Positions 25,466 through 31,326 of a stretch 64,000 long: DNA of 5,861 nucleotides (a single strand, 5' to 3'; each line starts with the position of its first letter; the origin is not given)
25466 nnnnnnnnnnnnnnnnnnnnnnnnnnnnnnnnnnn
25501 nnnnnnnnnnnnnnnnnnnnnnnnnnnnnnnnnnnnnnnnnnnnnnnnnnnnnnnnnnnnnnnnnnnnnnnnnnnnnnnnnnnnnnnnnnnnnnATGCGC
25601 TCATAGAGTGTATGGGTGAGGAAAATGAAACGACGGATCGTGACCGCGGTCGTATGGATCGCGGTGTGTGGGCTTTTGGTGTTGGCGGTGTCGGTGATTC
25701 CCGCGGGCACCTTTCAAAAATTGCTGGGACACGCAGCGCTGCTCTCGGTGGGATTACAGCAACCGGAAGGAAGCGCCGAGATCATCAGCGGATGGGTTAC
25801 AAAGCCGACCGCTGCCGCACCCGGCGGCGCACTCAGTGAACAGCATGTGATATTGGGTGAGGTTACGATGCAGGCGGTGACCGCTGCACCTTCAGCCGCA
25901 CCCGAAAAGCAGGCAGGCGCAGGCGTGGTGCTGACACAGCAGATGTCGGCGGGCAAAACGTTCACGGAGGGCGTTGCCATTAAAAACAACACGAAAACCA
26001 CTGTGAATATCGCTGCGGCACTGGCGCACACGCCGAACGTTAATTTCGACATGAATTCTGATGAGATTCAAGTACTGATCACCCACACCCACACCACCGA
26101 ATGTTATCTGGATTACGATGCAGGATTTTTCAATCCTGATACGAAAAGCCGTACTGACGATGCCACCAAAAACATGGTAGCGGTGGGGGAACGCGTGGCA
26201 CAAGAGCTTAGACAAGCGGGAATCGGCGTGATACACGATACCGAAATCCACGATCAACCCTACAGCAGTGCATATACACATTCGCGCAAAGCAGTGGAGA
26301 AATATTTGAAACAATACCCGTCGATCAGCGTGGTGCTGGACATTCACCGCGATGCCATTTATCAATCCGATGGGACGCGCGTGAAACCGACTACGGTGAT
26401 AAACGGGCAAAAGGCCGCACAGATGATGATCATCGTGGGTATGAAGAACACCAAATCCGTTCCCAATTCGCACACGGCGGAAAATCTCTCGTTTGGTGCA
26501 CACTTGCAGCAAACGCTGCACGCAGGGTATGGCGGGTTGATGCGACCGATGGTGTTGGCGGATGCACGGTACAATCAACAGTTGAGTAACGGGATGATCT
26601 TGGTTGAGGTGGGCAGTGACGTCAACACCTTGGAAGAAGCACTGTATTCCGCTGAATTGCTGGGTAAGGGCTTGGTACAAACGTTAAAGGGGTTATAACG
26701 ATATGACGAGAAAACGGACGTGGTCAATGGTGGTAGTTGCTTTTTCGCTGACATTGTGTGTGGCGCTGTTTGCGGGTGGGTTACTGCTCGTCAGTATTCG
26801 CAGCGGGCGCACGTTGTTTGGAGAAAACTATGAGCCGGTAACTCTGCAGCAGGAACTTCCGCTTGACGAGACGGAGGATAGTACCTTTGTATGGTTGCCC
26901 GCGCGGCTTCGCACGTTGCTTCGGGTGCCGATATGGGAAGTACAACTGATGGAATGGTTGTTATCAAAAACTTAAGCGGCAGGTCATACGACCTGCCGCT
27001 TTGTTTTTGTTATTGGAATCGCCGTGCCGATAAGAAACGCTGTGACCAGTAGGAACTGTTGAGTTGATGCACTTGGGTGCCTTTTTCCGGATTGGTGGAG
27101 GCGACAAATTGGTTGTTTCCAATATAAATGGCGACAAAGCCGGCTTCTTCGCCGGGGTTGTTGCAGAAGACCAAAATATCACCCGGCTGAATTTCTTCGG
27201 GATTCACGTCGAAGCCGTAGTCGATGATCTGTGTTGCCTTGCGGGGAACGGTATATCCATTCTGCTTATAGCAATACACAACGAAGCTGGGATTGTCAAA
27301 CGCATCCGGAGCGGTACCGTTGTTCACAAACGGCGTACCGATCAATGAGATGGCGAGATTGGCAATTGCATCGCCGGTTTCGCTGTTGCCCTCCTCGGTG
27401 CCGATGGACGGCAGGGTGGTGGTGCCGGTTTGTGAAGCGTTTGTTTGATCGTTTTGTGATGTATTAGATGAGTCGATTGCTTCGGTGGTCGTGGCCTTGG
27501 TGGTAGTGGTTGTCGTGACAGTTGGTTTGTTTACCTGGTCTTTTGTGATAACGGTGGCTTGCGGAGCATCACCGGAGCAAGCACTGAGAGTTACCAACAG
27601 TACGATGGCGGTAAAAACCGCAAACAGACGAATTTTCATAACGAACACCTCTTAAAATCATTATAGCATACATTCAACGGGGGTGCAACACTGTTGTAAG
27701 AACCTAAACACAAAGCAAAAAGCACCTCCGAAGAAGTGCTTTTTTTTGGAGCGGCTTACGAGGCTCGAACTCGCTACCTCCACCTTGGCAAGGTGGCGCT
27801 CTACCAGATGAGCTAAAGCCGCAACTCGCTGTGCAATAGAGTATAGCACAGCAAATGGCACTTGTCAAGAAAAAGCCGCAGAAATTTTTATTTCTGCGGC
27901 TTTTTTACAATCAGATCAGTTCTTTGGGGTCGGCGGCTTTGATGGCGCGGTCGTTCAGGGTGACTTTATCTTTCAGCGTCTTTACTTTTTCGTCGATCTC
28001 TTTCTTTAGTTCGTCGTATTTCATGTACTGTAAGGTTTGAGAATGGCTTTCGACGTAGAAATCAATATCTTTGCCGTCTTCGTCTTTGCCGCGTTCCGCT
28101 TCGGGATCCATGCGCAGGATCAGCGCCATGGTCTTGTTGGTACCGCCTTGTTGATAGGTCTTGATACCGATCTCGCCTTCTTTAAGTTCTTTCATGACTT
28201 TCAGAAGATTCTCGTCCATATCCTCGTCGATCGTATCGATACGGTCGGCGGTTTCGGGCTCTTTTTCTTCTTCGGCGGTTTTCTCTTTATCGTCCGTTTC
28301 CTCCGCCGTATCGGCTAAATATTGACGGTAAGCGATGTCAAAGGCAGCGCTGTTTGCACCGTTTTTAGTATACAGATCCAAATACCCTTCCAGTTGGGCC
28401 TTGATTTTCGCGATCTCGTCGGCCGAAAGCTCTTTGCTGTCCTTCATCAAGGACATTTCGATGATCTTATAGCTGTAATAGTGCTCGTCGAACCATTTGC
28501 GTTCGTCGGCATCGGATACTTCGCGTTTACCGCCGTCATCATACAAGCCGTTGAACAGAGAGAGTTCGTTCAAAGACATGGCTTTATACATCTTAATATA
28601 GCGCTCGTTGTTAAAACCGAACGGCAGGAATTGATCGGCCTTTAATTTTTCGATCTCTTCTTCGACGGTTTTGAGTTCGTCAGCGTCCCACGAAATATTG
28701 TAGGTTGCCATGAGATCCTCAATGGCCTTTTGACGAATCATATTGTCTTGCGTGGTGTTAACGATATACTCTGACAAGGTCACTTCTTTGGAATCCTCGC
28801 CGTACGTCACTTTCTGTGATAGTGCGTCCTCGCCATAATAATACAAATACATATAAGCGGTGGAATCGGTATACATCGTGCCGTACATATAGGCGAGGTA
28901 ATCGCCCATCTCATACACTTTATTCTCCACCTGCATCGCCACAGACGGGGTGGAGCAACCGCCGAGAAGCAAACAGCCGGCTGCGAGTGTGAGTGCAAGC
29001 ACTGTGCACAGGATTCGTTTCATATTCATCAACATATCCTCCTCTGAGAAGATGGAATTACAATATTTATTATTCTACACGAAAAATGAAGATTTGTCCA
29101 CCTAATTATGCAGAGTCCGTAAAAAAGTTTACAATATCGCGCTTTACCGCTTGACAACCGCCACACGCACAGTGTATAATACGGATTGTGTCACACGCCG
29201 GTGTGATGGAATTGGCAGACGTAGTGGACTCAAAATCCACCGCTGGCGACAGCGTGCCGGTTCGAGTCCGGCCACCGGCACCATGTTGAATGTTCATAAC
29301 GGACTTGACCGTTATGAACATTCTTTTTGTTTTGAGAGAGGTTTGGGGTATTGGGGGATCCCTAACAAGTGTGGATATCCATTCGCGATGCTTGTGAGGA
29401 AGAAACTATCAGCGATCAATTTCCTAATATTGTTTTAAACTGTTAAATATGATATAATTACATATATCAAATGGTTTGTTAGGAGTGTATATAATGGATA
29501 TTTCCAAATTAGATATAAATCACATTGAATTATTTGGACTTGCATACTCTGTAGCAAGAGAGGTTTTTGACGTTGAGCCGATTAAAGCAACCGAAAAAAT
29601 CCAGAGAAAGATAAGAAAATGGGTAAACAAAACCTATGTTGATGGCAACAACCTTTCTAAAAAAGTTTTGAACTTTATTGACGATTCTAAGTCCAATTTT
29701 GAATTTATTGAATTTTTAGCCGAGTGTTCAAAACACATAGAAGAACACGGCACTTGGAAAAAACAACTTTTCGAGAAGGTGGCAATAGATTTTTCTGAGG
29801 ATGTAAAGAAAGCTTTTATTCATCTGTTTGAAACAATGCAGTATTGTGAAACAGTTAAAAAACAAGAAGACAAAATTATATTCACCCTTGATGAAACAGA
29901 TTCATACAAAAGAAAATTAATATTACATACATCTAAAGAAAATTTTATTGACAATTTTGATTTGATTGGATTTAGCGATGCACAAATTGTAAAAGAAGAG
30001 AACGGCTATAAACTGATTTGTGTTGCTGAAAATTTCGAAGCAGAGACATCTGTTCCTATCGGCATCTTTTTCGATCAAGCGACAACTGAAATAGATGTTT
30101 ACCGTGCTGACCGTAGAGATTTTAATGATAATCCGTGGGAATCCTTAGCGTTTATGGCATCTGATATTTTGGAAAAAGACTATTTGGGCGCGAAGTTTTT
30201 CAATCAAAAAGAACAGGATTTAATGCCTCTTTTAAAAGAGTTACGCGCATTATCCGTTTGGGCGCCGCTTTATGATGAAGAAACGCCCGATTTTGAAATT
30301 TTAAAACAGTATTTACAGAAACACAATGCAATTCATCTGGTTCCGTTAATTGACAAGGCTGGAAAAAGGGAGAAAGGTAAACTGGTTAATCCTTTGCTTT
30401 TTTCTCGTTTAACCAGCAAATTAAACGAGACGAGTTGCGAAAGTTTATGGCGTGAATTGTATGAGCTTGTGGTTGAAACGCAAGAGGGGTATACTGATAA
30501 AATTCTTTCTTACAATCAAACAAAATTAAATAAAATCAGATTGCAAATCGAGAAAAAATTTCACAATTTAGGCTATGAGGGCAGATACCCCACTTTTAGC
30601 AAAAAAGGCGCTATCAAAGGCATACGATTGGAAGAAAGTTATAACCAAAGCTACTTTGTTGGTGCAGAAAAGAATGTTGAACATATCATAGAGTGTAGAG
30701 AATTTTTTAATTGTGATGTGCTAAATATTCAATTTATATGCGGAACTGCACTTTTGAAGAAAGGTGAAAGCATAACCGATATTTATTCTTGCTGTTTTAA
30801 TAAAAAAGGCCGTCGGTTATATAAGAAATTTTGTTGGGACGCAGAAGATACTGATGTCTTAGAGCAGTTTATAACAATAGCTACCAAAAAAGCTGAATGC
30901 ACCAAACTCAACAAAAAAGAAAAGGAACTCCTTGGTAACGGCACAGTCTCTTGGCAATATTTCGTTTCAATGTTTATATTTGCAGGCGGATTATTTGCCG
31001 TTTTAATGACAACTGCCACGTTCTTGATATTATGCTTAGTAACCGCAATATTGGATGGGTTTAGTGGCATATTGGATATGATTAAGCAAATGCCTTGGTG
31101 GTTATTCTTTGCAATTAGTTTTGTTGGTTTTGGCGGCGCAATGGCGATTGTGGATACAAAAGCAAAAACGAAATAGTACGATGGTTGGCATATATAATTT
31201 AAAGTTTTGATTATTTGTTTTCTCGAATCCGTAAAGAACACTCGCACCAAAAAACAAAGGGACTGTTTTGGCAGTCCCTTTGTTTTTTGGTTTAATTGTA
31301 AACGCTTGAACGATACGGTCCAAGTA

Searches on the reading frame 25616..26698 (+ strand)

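Call 54: search_protein_families(library=pfam, proteins=[window:25616-26698:+], max_evalue=0.00001)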
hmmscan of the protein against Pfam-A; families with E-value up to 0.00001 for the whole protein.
window:25616-26698:+ (360 aa): 1 family
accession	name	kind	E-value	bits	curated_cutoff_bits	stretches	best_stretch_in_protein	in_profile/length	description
PF07454.18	SpoIIP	-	1.1e-61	209.2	24.4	1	119-350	59-265/269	Stage II sporulation protein P (SpoIIP)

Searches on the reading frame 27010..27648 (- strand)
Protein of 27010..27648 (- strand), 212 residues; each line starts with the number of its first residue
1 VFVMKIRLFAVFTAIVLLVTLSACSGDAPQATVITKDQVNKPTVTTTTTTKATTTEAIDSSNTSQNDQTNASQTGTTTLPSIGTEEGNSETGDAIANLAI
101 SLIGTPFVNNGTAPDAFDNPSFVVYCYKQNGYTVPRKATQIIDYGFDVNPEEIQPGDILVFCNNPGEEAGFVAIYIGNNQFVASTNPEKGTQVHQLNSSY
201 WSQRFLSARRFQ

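Call 54: search_protein_families(library=pfam, proteins=[window:27010-27648:-], max_evalue=0.00001)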
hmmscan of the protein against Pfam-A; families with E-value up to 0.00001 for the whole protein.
window:27010-27648:- (212 aa): 1 family
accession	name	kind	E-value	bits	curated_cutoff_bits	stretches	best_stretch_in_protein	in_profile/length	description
PF00877.26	NLPC_P60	-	1.6e-19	70.3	23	1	104-210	1-105/105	NlpC/P60 family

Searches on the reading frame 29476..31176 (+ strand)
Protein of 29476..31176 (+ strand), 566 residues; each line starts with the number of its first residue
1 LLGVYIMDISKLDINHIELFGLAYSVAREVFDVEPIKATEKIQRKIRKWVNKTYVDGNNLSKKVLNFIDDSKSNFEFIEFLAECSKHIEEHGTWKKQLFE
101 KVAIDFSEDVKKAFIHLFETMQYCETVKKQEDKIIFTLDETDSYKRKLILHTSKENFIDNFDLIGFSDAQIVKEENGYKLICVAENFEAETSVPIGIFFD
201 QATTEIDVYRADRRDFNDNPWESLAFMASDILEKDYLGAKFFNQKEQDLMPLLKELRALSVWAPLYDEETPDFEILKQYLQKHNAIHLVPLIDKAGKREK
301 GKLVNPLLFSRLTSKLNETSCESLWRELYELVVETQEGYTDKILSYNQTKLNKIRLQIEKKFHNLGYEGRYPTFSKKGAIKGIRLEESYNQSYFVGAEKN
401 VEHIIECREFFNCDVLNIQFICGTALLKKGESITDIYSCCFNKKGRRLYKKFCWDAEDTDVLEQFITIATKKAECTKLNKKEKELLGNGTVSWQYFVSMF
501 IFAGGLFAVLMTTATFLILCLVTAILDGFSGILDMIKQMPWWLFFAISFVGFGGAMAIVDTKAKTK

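Call 54: search_protein_families(library=pfam, proteins=[window:29476-31176:+], max_evalue=0.00001)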
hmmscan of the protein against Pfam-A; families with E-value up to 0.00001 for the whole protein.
window:29476-31176:+ (566 aa): 1 family
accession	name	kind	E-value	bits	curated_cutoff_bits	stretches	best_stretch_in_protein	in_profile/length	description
PF12994.12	DUF3878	-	2.6e-11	43.8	27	1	195-378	86-276/300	Domain of unknown function, E. rectale Gene description (DUF3878)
